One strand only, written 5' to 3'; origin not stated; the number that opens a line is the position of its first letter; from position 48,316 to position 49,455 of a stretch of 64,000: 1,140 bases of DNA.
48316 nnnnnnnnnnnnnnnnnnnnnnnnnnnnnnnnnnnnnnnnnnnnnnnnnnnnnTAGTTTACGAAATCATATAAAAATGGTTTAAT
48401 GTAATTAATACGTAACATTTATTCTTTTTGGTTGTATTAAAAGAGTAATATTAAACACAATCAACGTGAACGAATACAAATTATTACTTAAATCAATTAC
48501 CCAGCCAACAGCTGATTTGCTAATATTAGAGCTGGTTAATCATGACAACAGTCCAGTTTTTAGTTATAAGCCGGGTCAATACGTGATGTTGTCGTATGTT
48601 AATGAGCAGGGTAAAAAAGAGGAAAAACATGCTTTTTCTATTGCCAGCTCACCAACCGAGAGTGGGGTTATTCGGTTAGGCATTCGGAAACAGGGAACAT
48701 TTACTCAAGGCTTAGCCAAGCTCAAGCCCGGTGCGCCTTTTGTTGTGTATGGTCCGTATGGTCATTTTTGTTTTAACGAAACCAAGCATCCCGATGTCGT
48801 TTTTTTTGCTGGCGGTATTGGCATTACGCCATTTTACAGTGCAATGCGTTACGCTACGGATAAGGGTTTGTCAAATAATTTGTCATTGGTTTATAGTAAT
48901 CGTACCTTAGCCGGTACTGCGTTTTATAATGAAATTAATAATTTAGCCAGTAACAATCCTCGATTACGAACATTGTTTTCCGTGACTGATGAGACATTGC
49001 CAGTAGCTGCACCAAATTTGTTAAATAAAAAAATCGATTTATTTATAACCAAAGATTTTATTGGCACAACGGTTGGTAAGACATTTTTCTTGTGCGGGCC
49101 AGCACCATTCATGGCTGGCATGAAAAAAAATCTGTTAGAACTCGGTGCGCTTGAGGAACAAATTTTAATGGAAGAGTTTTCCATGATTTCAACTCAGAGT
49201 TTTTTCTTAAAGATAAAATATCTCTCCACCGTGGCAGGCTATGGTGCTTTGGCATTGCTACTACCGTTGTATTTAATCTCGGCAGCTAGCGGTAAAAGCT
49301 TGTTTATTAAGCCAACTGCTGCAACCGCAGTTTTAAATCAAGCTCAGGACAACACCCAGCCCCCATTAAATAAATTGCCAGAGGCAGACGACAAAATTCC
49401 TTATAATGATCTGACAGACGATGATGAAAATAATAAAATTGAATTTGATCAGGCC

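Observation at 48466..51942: Split NOX-like flavin/heme module: FNR-like protein, PT-rich protein, ApbE and a free ferric-reductase TM domain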

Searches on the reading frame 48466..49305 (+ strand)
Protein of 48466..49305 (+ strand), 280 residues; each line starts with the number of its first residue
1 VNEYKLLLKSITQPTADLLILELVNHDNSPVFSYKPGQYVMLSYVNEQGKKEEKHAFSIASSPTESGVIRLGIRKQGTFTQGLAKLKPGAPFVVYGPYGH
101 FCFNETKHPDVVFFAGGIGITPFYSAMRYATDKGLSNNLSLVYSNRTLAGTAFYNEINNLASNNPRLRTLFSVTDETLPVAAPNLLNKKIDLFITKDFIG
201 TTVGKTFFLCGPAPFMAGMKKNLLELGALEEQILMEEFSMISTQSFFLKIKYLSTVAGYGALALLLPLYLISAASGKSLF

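Call 43: find_homologous_proteins(query=window:48466-49305:+, max_evalue=1e-10)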
Query window:48466-49305:+ (280 aa): 796 proteins with E <= 1e-10 among 4171 candidates; the best 120 are listed.
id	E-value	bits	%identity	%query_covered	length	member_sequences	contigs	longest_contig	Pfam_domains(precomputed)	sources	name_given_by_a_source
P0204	7.2e-180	614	100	100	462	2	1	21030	PF00175.27,PF00970.31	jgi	-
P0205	2.6e-104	366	60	99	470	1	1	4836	PF00175.27,PF00970.31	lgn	-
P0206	2.6e-96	340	58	100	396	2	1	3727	PF08022.19,PF00175.27,PF00970.31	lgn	-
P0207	4.7e-93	330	55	99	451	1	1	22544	PF08022.19,PF00175.27,PF00970.31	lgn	-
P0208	1.5e-89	318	55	99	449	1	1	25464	PF08022.19,PF00175.27,PF00970.31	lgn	-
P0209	3.9e-88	313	56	100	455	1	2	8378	PF08022.19,PF00175.27,PF00970.31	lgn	-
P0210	1.0e-87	312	54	100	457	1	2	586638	PF08022.19,PF00175.27,PF00970.31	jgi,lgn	jgi:ferredoxin-NADP reductase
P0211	1.5e-87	311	52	98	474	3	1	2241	PF08022.19,PF00175.27,PF00970.31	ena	-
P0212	5.0e-85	303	54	97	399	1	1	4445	PF00175.27,PF00970.31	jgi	jgi:ferredoxin-NADP reductase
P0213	1.0e-82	296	50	97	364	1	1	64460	PF00175.27,PF00970.31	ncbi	ncbi:MAG: ferredoxin--NADP reductase [Patescibacteria group bacterium]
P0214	1.4e-82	295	52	96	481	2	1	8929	PF08022.19,PF00175.27,PF00970.31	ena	-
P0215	7.4e-82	293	51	99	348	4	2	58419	PF08022.19,PF00175.27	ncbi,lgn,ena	-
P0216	9.3e-82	292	49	98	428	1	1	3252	PF08022.19,PF00175.27,PF00970.31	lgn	-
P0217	6.5e-81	290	51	97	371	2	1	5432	PF00175.27,PF08030.18,PF00970.31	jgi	jgi:ferredoxin-NADP reductase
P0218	1.0e-80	289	50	97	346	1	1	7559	PF00175.27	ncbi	ncbi:MAG: FAD-dependent oxidoreductase, partial [Patescibacteria group bacterium]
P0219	1.3e-80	289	49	97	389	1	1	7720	PF00175.27,PF00970.31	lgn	-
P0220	2.5e-80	288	49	99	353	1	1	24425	PF00175.27,PF00970.31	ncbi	-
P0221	3.9e-80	287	51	98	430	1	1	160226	PF08022.19,PF00175.27,PF00970.31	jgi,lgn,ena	-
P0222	6.6e-80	286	50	97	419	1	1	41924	PF08022.19,PF00175.27,PF00970.31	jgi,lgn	jgi:ferredoxin-NADP reductase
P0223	6.9e-80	286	50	97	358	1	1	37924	PF00175.27,PF00970.31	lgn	-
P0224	1.8e-79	285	50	99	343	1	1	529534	PF08022.19,PF00175.27,PF00970.31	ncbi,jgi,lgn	ncbi:MAG: FAD-dependent oxidoreductase [Patescibacteria group bacterium]|jgi:ferredoxin-NADP reducta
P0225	2.0e-79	285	50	99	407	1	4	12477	PF00175.27,PF00970.31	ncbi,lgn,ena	-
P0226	2.0e-79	285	49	97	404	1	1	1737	PF08022.19,PF00175.27,PF08030.18,PF00970.31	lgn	-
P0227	2.2e-79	285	49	97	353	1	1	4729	PF08022.19,PF00175.27,PF08030.18,PF00970.31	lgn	-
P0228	3.3e-79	284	50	99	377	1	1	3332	PF08022.19,PF00175.27,PF00970.31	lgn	-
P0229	7.5e-79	283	50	99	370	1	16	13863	PF08022.19,PF00175.27,PF00970.31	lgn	-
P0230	1.1e-78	282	48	99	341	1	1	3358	PF08022.19,PF00175.27,PF00970.31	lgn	-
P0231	1.5e-78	282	52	91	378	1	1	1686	PF08022.19,PF00175.27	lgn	-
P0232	1.8e-78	282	50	100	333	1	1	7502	PF08022.19,PF00175.27,PF08030.18,PF00970.31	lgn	-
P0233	2.0e-78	282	51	97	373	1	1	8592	PF08022.19,PF00175.27,PF00970.31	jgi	jgi:ferredoxin-NADP reductase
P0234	3.0e-78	281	50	97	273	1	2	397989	PF08022.19,PF00175.27,PF08030.18,PF00970.31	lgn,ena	-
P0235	5.8e-78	280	48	100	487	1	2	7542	PF08022.19,PF00175.27,PF00970.31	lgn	-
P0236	9.7e-78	279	50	97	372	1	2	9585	PF00175.27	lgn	-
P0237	1.1e-77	279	47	98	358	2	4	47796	PF00175.27,PF00970.31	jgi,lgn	-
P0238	1.9e-77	278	49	99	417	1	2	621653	PF08022.19,PF00175.27,PF08030.18,PF00970.31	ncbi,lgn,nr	ncbi:MAG: FAD-binding oxidoreductase [Candidatus Falkowbacteria bacterium]|nr:FAD-binding oxidoreduc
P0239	2.1e-77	278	50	97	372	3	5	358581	PF00175.27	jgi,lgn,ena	-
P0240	2.8e-77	278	52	91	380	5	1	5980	PF00175.27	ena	-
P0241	5.1e-77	277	47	97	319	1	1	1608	PF08022.19,PF00175.27,PF08030.18,PF00970.31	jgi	jgi:ferredoxin-NADP reductase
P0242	1.2e-76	276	48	100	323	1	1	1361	PF08022.19,PF00175.27,PF00970.31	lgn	-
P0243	1.2e-76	276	50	91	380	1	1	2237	PF00175.27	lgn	-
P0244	4.5e-76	274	50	97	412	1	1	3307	PF00175.27,PF00970.31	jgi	jgi:ferredoxin-NADP reductase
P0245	2.1e-75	272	54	86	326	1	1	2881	PF00175.27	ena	-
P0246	3.7e-75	271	47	99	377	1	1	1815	PF00175.27,PF00970.31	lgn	-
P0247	6.8e-75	270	51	95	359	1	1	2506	PF00175.27,PF00970.31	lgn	-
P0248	4.4e-74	267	49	99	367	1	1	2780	PF08022.19,PF00175.27,PF08030.18,PF00970.31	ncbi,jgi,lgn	-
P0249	5.0e-74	267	48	97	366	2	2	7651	PF00175.27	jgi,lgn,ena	-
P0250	1.4e-73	266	47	99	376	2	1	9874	PF08022.19,PF00175.27,PF00970.31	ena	-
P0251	6.0e-73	264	47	97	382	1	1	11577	PF00175.27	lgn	-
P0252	6.8e-73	263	48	97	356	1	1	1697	PF08022.19,PF00175.27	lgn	-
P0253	8.0e-73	263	45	97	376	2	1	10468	PF00175.27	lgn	-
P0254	8.0e-73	263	47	97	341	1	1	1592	PF08022.19,PF00175.27,PF00970.31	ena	-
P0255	9.7e-73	263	46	97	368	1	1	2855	PF00175.27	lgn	-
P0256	1.4e-72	262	49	91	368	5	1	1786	PF00175.27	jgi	-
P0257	1.4e-72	262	48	97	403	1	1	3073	PF00175.27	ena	-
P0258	1.1e-69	253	47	97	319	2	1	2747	PF08022.19,PF00175.27,PF00970.31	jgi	-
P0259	2.1e-69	252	45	100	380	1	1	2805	PF00175.27,PF00970.31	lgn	-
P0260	3.0e-69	251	48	91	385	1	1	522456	PF08022.19,PF00175.27,PF08030.18,PF00970.31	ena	-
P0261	6.2e-69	250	46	97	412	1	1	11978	PF08022.19,PF00175.27,PF00970.31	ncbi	-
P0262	1.2e-65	240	47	98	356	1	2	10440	PF08022.19,PF00175.27,PF00970.31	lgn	-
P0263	6.0e-65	237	47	97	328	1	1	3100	PF08022.19,PF00175.27,PF22290.2,PF00970.31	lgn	-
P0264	6.6e-62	227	44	96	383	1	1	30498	PF08022.19,PF00175.27,PF00970.31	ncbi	ncbi:FAD-binding oxidoreductase [candidate division KSB1 bacterium]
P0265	2.2e-55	206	40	98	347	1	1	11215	PF00175.27,PF00970.31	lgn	-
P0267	3.6e-46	176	55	56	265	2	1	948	PF00175.27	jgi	jgi:hypothetical protein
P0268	6.5e-39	152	37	85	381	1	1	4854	PF00175.27,PF08030.18,PF00970.31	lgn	-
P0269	1.7e-38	151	38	85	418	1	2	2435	PF00175.27,PF00970.31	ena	-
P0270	3.0e-37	147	34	83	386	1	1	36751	PF00175.27,PF08030.18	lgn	-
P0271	6.7e-34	136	34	85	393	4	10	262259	PF00175.27,PF00970.31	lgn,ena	-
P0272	9.7e-32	128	34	86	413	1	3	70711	PF08022.19,PF00175.27,PF08030.18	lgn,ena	-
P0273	2.7e-29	120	36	74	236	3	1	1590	PF00175.27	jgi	-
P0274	3.0e-29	120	36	76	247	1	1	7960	PF00175.27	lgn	-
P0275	4.3e-29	120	38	74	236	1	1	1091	PF00175.27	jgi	jgi:ferredoxin-NADP reductase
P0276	7.7e-29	119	31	86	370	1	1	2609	PF00175.27,PF00970.31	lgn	-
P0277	1.9e-28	118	33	84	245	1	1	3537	PF00175.27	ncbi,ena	-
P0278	4.4e-28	117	36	79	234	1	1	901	PF00175.27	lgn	-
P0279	5.4e-28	116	37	75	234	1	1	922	PF00175.27,PF08030.18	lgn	-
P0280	8.9e-28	116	35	75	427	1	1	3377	PF01794.26,PF00175.27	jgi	jgi:predicted ferric reductase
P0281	1.3e-27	115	34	75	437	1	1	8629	PF01794.26,PF08022.19,PF00175.27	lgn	-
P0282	1.7e-27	115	32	83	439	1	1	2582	PF01794.26,PF00175.27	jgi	jgi:predicted ferric reductase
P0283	1.9e-27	114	36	74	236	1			PF00175.27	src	-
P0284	2.3e-27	114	34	77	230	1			PF00175.27,PF00970.31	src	-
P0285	2.5e-27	114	32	83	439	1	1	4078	PF01794.26,PF00175.27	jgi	jgi:predicted ferric reductase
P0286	3.0e-27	114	36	75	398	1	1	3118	PF01794.26,PF00175.27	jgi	-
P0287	3.0e-27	114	36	74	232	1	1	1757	PF00175.27,PF00970.31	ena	-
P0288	4.1e-27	113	36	74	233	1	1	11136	PF08022.19,PF00175.27,PF08030.18,PF00970.31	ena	-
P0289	4.7e-27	113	35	74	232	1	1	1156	PF00175.27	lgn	-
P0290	5.0e-27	113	34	79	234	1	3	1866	PF00175.27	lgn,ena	-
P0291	1.2e-26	112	35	77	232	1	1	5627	PF00175.27,PF00970.31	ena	-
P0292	1.3e-26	112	34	85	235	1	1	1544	PF08022.19,PF00175.27,PF08030.18,PF00970.31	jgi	jgi:ferredoxin-NADP reductase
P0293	1.3e-26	112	34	74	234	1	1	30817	PF00175.27,PF00970.31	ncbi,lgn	ncbi:MAG: ferredoxin--NADP reductase [Methanotrichaceae archaeon]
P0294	1.3e-26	112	35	77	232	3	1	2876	PF00175.27,PF00970.31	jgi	-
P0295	1.5e-26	111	32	84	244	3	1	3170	PF00175.27,PF00970.31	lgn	-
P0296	1.7e-26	111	34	85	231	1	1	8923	PF00175.27,PF00970.31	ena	-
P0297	1.7e-26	111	35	74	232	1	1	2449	PF00175.27,PF00970.31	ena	-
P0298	1.7e-26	111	35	77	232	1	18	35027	PF00175.27,PF00970.31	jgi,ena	-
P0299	1.7e-26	111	35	77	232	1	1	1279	PF00175.27,PF00970.31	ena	-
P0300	2.2e-26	111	35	74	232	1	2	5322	PF00175.27,PF00970.31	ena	-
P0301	2.3e-26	111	36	74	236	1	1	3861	PF00175.27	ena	-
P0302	3.2e-26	110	32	83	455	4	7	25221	PF01794.26,PF00175.27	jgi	jgi:predicted ferric reductase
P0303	3.2e-26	110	32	83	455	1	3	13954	PF01794.26,PF00175.27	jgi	jgi:predicted ferric reductase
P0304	4.0e-26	110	37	74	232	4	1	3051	PF00175.27,PF00970.31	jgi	jgi:glycine betaine catabolism B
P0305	4.1e-26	110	36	75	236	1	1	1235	PF00175.27,PF00970.31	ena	-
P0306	4.5e-26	110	34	85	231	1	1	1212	PF00175.27,PF00970.31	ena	-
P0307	4.9e-26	110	35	77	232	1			PF00175.27,PF00970.31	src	-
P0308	5.2e-26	110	36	75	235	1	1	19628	PF00175.27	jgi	-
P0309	5.5e-26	110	32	84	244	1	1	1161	PF00175.27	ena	-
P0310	6.1e-26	109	32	90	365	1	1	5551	PF00175.27,PF00970.31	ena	-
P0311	7.7e-26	109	36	77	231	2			PF00175.27,PF00970.31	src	-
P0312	8.6e-26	109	31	85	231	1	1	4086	PF00175.27,PF00970.31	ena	-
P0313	9.5e-26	109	32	85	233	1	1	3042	PF08022.19,PF00175.27,PF08030.18,PF00970.31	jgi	jgi:glycine betaine catabolism B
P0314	1.1e-25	109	37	74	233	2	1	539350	PF08022.19,PF00175.27,PF08030.18,PF00970.31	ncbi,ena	-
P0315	1.3e-25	108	35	85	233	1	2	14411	PF00175.27,PF08030.18,PF00970.31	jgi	jgi:ferredoxin-NADP reductase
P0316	1.6e-25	108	31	83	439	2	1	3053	PF01794.26,PF00175.27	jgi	jgi:predicted ferric reductase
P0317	2.1e-25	108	36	75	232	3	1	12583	PF00175.27,PF00970.31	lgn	-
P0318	2.4e-25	108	33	78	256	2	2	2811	PF00175.27,PF08030.18,PF00970.31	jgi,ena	-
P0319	3.1e-25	107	34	75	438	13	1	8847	PF01794.26,PF00175.27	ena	-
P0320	3.5e-25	107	33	85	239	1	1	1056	PF00175.27,PF00970.31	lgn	-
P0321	3.6e-25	107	34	74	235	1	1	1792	PF00175.27,PF00970.31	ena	-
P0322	3.7e-25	107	34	75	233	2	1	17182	PF00175.27,PF08030.18,PF00970.31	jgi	jgi:ferredoxin-NADP reductase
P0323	3.8e-25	107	34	75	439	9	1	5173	PF01794.26,PF00175.27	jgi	jgi:predicted ferric reductase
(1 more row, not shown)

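Call 46: find_encoding_contigs(protein=P0238, flank=4000, max_places=1)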
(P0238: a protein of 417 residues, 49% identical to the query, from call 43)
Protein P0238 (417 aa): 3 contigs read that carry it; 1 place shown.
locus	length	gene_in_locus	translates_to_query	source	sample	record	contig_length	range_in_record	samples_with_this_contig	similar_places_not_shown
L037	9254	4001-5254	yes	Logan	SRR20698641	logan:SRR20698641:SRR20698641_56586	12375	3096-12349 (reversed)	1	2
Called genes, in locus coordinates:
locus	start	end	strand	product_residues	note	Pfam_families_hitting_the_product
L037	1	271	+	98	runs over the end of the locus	?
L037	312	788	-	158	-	PF07963:N_methyl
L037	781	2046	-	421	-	PF00070:Pyr_redox (faint), PF00890:FAD_binding_2, PF01134:GIDA (faint), PF01494:FAD_binding_3 (weak), PF03486:HI0933_like, PF07992:Pyr_redox_2, PF12831:FAD_oxidored, PF22780:HI0933_like_1st, +2 more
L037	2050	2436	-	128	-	PF22381:Staph_reg_Sar_Rot (weak), PF01047:MarR (weak)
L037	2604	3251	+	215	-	PF23477:zf_Tbcl_2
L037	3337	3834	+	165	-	PF03449:GreA_GreB_N, PF01272:GreA_GreB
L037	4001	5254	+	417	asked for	PF00970:FAD_binding_6 (weak), PF08022:FAD_binding_8 (weak), PF00175:NAD_binding_1, PF08030:NAD_binding_6 (faint)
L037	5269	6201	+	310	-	PF02424:ApbE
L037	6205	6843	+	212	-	PF01794:Ferric_reduct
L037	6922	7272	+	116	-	PF07885:Ion_trans_2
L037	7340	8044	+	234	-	PF02660:G3P_acyltransf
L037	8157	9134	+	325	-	PF01594:AI-2E_transport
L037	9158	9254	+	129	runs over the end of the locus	PF04138:GtrA_DPMS_TM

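Call 47: find_encoding_contigs(protein=P0271, flank=4000, max_places=1)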
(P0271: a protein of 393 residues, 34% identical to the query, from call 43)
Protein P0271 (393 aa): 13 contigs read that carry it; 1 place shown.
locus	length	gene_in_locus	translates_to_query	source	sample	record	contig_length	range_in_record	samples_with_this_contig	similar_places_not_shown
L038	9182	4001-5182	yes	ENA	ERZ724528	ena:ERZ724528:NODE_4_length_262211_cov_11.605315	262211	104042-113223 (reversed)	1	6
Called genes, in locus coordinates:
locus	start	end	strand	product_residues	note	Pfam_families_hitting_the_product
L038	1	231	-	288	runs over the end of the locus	PF00231:ATP-synt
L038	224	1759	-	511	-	PF00006:ATP-synt_ab, PF00306:ATP-synt_ab_C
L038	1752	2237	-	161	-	-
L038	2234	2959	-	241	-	-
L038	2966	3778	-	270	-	PF23982:XM1_gp53_minor_capsid (weak)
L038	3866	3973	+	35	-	-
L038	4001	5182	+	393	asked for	PF00970:FAD_binding_6, PF00175:NAD_binding_1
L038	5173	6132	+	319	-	PF02424:ApbE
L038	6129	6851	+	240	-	PF01794:Ferric_reduct (weak)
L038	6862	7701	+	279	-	-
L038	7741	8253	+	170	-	-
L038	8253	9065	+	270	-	PF02424:ApbE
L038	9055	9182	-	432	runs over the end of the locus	PF01794:Ferric_reduct, PF00970:FAD_binding_6 (weak), PF00175:NAD_binding_1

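Call 48: find_encoding_contigs(protein=P0264, flank=4000, max_places=1)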
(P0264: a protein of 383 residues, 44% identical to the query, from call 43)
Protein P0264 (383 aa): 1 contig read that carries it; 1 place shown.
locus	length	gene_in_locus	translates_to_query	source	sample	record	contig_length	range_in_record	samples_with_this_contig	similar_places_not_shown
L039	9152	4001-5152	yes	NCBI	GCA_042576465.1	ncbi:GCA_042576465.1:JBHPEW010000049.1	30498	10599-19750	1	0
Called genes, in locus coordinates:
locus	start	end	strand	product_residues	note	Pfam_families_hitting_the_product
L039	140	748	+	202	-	-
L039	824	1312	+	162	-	PF08010:Phage_30_3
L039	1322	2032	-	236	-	PF08713:DNA_alkylation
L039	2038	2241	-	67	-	-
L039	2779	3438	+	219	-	PF00717:Peptidase_S24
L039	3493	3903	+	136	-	-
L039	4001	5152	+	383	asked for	PF00970:FAD_binding_6, PF08022:FAD_binding_8, PF00175:NAD_binding_1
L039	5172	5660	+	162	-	-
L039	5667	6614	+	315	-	PF02424:ApbE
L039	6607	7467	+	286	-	PF18884:TSP3_bac (weak), PF01794:Ferric_reduct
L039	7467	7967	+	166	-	-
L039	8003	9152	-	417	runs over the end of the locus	PF00890:FAD_binding_2, PF01134:GIDA (weak), PF01266:DAO (weak), PF01494:FAD_binding_3 (weak), PF03486:HI0933_like, PF12831:FAD_oxidored, PF13450:NAD_binding_8 (weak), PF22780:HI0933_like_1st, +4 more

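Call 63: find_encoding_contigs(protein=P0208, flank=3500, max_places=1)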
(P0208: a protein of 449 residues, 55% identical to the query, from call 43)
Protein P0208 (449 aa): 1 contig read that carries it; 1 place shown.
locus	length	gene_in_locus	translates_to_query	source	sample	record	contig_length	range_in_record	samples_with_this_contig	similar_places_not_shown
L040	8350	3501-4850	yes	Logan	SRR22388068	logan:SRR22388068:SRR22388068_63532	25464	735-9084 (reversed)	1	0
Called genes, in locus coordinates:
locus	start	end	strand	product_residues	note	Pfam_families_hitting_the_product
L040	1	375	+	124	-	PF02130:YbeY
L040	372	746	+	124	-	PF01219:DAGK_prokar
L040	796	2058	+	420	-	PF11104:PilM_2 (faint), PF02491:SHS2_FTSA, PF06723:MreB_Mbl, PF14450:FtsA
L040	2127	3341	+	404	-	PF00091:Tubulin, PF12327:FtsZ_C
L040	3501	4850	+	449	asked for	PF00970:FAD_binding_6 (faint), PF08022:FAD_binding_8, PF00175:NAD_binding_1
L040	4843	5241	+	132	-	-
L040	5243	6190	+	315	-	PF02424:ApbE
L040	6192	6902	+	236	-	PF01794:Ferric_reduct (weak)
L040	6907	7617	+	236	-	PF08713:DNA_alkylation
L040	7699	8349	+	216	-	-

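Call 64: find_encoding_contigs(protein=P0207, flank=3500, max_places=1)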
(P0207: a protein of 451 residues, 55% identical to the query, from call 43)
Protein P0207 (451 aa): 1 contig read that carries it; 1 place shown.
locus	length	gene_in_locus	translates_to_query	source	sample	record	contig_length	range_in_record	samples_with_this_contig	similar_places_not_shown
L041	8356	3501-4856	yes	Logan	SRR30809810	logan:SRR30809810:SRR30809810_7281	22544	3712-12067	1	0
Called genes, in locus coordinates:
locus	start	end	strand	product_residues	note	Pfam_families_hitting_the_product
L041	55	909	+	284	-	PF00561:Abhydrolase_1, PF12146:Hydrolase_4, PF12697:Abhydrolase_6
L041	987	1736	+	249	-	PF00657:Lipase_GDSL, PF13472:Lipase_GDSL_2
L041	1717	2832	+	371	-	PF01757:Acyl_transf_3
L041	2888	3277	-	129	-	PF00903:Glyoxalase, PF22677:Ble-like_N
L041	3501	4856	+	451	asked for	PF00970:FAD_binding_6 (weak), PF08022:FAD_binding_8 (weak), PF00175:NAD_binding_1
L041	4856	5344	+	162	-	-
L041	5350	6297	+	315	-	PF02424:ApbE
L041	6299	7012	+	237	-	PF01794:Ferric_reduct (weak)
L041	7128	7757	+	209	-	-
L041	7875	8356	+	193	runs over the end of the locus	PF00929:RNase_T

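Call 65: find_encoding_contigs(protein=P0214, flank=3500, max_places=1)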
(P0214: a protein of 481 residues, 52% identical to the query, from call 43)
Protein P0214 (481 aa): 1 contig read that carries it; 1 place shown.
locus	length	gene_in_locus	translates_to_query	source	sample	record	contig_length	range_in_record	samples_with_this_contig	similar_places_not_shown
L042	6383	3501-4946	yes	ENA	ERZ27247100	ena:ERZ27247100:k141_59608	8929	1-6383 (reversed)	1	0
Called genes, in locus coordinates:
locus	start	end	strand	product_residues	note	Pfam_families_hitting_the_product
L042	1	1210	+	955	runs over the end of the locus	-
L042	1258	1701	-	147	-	PF03449:GreA_GreB_N, PF01272:GreA_GreB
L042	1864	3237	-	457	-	-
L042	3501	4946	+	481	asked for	PF00970:FAD_binding_6 (weak), PF08022:FAD_binding_8 (weak), PF00175:NAD_binding_1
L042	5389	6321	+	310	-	PF02424:ApbE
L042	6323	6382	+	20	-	?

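Call 70: search_protein_families(library=pfam, proteins=[L038:7741-8253:+, L038:6862-7701:+, L039:7467-7967:+, L038:8253-9065:+], max_evalue=1)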
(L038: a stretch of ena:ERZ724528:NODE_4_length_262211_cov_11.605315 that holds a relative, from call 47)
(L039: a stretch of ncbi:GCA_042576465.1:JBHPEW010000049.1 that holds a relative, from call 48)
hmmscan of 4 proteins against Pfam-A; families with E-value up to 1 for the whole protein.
L038:7741-8253:+ (170 aa): 0 families

L038:6862-7701:+ (279 aa): 2 families
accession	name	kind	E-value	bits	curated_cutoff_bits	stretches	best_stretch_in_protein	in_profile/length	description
PF20251.4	Big_14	-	0.00024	21.5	27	1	43-141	5-94/104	Bacterial Ig-like domain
PF03348.21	Serinc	-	0.079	12.3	24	1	10-36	366-392/434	Serine incorporator (Serinc)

L039:7467-7967:+ (166 aa): 3 families
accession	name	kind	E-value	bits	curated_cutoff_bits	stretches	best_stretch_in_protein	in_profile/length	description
PF20251.4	Big_14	-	0.0052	17.2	27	1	54-162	5-103/104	Bacterial Ig-like domain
PF15627.12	CEP76-C2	-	0.1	12.6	27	1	123-159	105-139/157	CEP76 C2 domain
PF21499.3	DYN1_lid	-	0.12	13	27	1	18-57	18-56/136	DYN1, AAA+ ATPase lid domain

L038:8253-9065:+ (270 aa): 1 family
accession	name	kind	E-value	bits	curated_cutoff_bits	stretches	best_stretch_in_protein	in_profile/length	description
PF02424.20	ApbE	-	1.4e-39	136.7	25.6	1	11-249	2-245/266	ApbE family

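Call 71: search_solved_structures(query=L038:7741-8253:+, max_evalue=10, show_alignments=2)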
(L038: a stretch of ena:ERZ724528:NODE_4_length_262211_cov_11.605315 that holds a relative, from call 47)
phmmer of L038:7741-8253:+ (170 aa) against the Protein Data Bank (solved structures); distinct sequences matched with E-value up to 10: 2.
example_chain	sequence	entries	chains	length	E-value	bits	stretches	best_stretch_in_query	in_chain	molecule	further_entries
6yw5_RR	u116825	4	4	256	0.088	16.3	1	20-108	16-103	Mito ribosomal protein S18 | Ribosomal protein S18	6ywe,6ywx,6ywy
9y6s_4D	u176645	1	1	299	1.4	12.4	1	19-62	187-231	Enkurin domain-containing protein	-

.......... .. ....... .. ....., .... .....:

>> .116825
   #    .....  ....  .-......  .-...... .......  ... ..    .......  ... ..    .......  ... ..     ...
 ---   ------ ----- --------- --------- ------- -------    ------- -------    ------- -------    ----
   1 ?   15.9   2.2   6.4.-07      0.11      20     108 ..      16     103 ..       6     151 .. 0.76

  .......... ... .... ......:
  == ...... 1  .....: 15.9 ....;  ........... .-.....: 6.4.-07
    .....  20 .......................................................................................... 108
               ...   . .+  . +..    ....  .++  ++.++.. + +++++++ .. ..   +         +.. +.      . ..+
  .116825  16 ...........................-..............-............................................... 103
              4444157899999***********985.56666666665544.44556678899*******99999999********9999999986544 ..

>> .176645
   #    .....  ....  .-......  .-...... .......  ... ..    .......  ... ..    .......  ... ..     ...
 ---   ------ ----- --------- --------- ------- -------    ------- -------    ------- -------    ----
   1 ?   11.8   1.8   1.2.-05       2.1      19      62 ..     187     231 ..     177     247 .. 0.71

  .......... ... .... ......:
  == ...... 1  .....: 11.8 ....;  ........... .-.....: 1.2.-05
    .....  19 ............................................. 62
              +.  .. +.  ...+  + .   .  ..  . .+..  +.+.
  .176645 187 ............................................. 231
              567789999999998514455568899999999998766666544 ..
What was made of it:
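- Tried and rejected: Neither Pfam nor PDB searches support that (calls 70, 71), so I do not use it as evidence.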
